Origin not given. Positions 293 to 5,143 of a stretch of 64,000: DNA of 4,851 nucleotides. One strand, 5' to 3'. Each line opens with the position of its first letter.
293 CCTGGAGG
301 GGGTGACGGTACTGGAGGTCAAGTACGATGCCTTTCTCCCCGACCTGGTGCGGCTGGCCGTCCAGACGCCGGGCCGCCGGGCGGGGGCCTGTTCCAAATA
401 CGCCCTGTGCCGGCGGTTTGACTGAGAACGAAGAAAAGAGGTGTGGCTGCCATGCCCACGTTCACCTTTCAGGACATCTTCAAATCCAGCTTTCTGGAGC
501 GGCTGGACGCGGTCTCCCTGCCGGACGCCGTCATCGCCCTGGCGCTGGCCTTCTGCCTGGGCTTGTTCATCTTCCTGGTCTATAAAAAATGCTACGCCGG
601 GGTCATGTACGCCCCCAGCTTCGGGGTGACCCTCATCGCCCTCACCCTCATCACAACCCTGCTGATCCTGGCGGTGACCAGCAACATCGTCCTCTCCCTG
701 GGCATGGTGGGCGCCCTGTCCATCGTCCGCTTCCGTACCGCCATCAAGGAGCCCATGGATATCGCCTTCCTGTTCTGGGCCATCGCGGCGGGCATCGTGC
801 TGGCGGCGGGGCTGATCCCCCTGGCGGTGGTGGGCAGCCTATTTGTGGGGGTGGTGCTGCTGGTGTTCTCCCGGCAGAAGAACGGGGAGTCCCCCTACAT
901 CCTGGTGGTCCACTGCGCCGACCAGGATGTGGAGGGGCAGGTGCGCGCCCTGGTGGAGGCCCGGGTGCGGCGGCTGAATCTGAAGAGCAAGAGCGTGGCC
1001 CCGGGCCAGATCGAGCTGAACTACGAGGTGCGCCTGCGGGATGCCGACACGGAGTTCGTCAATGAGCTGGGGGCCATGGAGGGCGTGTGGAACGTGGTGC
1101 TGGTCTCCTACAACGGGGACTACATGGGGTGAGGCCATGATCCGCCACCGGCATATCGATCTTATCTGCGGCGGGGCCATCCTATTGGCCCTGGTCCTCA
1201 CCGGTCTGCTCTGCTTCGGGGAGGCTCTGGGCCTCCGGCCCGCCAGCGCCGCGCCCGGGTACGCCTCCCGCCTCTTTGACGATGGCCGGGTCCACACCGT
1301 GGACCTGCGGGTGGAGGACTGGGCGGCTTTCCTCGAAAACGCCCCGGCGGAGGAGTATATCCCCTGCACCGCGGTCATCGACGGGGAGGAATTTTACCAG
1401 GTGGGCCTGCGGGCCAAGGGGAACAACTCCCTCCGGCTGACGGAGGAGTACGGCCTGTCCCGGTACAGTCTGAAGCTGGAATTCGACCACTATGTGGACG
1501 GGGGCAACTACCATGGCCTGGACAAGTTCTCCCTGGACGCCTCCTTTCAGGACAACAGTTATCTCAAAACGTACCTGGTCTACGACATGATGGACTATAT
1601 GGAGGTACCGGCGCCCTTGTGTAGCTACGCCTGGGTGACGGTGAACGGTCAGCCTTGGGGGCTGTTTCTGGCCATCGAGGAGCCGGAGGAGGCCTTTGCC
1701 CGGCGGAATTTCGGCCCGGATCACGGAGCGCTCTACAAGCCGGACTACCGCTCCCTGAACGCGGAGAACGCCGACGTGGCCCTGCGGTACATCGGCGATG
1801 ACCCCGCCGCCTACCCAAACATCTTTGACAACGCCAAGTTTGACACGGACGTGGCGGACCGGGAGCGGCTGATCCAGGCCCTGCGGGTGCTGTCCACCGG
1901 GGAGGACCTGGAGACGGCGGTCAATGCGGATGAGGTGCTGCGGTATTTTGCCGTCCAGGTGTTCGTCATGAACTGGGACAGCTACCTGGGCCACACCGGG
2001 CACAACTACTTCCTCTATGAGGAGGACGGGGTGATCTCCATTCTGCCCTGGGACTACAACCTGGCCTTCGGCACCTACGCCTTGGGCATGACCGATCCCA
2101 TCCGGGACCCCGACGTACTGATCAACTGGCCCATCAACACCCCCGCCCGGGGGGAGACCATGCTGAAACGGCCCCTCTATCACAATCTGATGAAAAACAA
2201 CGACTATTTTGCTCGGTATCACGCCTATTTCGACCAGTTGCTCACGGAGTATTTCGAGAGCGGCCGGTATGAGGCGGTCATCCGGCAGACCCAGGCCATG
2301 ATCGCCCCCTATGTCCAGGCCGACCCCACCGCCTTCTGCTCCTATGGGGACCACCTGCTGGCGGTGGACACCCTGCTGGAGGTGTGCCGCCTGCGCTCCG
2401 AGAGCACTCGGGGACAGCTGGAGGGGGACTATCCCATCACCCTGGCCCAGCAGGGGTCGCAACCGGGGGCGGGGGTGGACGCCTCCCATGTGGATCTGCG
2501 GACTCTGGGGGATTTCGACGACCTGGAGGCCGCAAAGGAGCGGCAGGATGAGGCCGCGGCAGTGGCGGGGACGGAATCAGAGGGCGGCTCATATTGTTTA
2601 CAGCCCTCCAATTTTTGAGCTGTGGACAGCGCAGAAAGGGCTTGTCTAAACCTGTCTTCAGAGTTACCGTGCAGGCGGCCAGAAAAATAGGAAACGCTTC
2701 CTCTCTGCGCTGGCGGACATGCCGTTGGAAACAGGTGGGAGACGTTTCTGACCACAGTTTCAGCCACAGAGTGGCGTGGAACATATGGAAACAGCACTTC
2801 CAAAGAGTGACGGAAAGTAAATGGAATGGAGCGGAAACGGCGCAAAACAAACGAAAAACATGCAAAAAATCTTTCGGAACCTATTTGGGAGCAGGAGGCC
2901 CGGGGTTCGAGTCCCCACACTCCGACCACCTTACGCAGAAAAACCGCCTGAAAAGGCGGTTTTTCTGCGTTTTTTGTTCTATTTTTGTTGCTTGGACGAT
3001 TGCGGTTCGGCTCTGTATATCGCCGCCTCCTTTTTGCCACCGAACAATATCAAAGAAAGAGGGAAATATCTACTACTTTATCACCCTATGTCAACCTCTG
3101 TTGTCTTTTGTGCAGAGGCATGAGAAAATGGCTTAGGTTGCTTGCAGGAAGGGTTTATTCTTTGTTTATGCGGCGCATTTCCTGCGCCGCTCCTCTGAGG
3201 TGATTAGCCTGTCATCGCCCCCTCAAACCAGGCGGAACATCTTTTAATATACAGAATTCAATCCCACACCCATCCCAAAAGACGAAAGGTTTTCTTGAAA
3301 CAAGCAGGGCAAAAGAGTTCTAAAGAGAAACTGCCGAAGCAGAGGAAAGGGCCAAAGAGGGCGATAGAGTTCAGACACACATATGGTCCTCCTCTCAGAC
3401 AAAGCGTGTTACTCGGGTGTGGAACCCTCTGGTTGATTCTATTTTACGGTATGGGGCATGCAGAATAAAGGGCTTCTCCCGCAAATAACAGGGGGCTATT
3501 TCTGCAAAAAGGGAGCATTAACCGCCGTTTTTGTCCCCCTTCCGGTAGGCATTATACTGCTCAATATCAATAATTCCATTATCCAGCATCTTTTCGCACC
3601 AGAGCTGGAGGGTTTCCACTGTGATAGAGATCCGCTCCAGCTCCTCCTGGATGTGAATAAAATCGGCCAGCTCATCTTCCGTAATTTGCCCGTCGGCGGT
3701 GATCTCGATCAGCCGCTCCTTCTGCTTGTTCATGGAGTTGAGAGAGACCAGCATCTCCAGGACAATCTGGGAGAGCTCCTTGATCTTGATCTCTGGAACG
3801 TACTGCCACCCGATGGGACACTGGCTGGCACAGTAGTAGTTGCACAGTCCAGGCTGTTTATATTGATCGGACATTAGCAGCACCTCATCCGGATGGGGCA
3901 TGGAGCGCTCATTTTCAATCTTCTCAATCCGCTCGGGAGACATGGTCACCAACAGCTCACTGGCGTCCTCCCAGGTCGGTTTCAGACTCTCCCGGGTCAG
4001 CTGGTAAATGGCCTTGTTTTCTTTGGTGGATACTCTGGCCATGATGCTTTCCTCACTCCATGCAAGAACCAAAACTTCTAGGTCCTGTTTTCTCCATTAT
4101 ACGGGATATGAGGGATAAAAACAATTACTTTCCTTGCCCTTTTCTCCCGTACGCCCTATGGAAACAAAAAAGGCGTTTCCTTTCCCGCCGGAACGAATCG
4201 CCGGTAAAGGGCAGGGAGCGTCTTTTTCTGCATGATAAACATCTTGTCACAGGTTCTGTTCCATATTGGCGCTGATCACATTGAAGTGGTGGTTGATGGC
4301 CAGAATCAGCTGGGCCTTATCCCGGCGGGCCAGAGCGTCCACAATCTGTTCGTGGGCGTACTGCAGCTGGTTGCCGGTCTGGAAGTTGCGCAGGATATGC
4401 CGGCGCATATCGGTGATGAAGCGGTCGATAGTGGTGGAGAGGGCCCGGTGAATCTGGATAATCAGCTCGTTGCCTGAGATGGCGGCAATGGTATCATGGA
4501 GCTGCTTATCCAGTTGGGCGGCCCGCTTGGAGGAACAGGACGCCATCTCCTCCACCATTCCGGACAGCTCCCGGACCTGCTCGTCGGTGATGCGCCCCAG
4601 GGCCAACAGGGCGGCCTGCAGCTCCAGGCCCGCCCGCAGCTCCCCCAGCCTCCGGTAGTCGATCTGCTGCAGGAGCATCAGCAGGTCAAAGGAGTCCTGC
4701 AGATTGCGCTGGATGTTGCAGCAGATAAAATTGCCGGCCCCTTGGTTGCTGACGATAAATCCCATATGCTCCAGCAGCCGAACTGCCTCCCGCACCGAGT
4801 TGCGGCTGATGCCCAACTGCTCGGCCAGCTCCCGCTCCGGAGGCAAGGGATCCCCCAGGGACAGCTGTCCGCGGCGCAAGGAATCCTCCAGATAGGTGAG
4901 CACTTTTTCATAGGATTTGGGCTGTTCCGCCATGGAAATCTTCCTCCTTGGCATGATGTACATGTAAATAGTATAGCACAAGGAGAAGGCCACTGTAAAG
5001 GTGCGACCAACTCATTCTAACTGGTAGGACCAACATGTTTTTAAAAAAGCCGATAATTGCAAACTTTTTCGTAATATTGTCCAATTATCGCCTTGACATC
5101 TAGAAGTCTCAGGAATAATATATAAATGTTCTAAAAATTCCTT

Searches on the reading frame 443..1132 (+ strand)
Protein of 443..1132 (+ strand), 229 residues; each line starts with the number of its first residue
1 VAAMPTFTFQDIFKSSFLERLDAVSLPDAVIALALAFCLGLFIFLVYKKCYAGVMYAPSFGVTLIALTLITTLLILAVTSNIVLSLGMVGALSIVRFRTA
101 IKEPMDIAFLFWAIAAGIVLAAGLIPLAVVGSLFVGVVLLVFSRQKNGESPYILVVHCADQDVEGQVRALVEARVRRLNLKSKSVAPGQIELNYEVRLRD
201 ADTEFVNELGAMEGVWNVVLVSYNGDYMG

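Call 14: search_protein_families(library=pfam, proteins=[window:443-1132:+], max_evalue=0.001)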
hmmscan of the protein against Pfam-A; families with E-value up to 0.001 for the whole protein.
window:443-1132:+ (229 aa): 1 family
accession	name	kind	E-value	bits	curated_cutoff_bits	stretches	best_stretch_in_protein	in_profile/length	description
PF16316.10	DUF4956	-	1.3e-11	44.9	30.6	1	43-144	5-109/169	Domain of unknown function (DUF4956)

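Call 38: find_encoding_contigs(protein=window:452-1132:+, flank=10000, max_places=6)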
Protein window:452-1132:+ (226 aa): 2 contigs read that carry it; 2 places shown.
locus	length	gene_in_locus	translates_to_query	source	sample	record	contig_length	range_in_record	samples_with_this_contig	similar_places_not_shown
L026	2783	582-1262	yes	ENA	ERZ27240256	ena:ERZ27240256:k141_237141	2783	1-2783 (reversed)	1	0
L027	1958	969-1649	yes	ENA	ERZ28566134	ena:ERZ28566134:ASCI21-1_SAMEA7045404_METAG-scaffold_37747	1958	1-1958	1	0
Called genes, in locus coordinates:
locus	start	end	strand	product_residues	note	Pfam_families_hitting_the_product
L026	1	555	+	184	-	?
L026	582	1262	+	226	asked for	PF16316:DUF4956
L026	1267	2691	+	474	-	PF08757:CotH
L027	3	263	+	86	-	?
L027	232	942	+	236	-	PF09359:VTC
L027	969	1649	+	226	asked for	PF16316:DUF4956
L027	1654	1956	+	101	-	?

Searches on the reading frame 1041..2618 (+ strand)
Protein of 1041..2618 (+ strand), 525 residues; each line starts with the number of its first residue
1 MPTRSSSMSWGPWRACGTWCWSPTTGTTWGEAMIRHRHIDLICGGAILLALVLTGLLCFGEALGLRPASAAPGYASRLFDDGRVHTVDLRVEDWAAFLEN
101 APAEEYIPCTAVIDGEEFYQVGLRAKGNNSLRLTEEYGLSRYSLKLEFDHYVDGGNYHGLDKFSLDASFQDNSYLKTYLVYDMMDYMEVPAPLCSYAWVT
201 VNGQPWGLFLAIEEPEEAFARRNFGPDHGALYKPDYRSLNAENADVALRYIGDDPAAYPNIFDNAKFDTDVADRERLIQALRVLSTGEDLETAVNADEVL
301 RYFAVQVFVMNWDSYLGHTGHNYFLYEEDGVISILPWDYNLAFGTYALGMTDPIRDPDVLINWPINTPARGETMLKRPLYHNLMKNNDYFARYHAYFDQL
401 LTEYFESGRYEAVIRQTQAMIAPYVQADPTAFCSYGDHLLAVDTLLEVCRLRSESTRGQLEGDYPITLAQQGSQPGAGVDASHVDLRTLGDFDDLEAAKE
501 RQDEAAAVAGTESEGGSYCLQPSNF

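Call 13: search_protein_families(library=pfam, proteins=[window:1041-2618:+], max_evalue=0.001)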
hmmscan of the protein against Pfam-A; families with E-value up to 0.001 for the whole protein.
window:1041-2618:+ (525 aa): 1 family
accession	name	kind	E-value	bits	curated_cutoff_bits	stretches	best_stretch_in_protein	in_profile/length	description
PF08757.17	CotH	-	1.4e-57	196.1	23.8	1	124-436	2-299/322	CotH kinase protein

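Call 15: find_encoding_contigs(protein=window:1041-2618:+, flank=10000, max_places=6)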
Protein window:1041-2618:+ (525 aa): no gene with exactly this product is on record in the collection.

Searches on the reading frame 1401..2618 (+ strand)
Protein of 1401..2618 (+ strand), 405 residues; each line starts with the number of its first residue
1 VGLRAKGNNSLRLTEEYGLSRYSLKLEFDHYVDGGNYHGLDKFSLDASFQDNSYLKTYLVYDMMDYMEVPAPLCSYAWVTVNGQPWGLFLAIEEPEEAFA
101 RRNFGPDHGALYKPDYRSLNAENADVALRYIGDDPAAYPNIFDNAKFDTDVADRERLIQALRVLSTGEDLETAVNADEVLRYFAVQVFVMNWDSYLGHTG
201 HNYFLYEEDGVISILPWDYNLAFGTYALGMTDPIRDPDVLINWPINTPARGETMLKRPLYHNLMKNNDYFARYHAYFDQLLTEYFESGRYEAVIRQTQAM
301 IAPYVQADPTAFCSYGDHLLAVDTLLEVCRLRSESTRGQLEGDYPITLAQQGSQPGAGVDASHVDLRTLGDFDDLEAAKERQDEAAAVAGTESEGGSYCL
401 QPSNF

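Call 56: find_encoding_contigs(protein=window:1401-2618:+, flank=10000, max_places=5)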
Protein window:1401-2618:+ (405 aa): no gene with exactly this product is on record in the collection.

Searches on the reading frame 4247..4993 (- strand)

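Call 13: search_protein_families(library=pfam, proteins=[window:4247-4993:-], max_evalue=0.001)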
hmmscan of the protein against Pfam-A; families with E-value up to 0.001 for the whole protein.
window:4247-4993:- (248 aa): 6 families
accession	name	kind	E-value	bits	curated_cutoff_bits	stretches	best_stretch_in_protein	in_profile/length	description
PF07729.17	FCD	-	5e-20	72.6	24.3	1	118-238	4-124/125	FCD domain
PF00392.27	GntR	-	1e-17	64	27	1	28-90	2-64/64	Bacterial regulatory proteins, gntR family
PF08279.18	HTH_11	-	8.2e-05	22.9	25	1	55-87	20-53/55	HTH domain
PF13412.12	HTH_24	-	0.00019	21.4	21.9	1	54-80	21-47/48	Winged helix-turn-helix DNA-binding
PF04539.22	Sigma70_r3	-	0.00037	21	25.3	0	51-73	21-43/78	Sigma-70 region 3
PF09339.16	HTH_IclR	-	0.00087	19.5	22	0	54-81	22-49/52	IclR helix-turn-helix domain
